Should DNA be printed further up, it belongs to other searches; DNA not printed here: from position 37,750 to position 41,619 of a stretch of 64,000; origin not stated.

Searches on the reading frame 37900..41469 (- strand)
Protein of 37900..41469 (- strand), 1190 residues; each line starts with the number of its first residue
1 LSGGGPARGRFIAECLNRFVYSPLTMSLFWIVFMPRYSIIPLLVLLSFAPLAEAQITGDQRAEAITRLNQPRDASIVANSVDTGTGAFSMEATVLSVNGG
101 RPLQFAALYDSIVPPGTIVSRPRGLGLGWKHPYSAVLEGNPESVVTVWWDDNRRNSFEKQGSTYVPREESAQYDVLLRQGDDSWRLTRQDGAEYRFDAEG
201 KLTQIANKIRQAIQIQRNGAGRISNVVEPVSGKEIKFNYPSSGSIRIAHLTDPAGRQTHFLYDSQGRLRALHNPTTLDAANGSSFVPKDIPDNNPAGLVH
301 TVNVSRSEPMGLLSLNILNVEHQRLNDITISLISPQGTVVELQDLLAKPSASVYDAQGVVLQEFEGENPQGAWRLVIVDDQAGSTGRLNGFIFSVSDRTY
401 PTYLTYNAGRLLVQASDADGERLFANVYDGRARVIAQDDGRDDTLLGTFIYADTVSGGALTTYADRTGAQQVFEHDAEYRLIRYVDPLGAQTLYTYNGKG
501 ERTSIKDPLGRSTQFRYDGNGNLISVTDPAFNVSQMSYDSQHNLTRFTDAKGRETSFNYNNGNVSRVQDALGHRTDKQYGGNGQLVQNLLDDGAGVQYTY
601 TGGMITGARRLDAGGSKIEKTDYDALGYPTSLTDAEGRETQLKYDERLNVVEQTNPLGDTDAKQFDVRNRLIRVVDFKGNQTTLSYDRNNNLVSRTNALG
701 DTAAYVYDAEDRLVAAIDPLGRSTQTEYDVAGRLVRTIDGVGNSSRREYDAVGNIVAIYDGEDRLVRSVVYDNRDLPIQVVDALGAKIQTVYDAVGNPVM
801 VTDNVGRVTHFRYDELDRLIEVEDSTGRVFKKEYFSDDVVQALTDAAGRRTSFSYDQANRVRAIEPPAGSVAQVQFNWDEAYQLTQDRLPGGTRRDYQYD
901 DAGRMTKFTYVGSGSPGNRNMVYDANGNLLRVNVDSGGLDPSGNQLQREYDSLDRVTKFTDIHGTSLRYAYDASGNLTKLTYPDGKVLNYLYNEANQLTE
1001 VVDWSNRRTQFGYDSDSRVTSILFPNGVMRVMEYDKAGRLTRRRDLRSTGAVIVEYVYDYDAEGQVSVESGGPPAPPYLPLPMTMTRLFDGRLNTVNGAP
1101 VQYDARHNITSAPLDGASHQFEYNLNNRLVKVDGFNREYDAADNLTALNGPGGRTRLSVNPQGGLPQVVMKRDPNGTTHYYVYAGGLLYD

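Call 7: search_protein_families(library=pfam, proteins=[window:37900-41469:-], max_evalue=0.1)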
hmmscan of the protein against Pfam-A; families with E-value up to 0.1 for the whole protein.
window:37900-41469:- (1190 aa): 6 families
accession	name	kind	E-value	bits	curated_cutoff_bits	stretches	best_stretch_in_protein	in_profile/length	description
PF05593.20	RHS_repeat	-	3e-97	317.9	22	16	950-986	1-37/38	RHS Repeat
PF01483.27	P_proprotein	-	1.1e-13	51.5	21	1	318-392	8-83/86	Proprotein convertase P-domain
PF20148.4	DUF6531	-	7.6e-09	36.2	24.1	1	79-157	2-74/74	Domain of unknown function (DUF6531)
PF15283.12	DUF4595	-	2.4e-06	28.1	34.2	1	952-1029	38-112/202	Domain of unknown function (DUF4595) with porin-like fold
PF06004.18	DUF903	-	0.033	14.6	27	0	537-560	19-42/49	Bacterial protein of unknown function (DUF903)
PF16901.10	DAO_C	-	0.033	14.5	31.4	1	838-881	81-124/126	C-terminal domain of alpha-glycerophosphate oxidase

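Call 8: search_protein_families(library=ncbifam, proteins=[window:37900-41469:-], max_evalue=0.1)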
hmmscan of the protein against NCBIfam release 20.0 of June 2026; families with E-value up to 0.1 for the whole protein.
window:37900-41469:- (1190 aa): 2 families
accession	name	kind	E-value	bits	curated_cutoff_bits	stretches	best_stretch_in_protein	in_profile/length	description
TIGR01643.1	YD_repeat_2x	repeat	6.4e-81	263.9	15.8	10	686-727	1-42/42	YD repeat-containing protein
NF041261.1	RHS_core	equivalog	6.7e-46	156.7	2000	5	473-739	431-698/1261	RHS element core protein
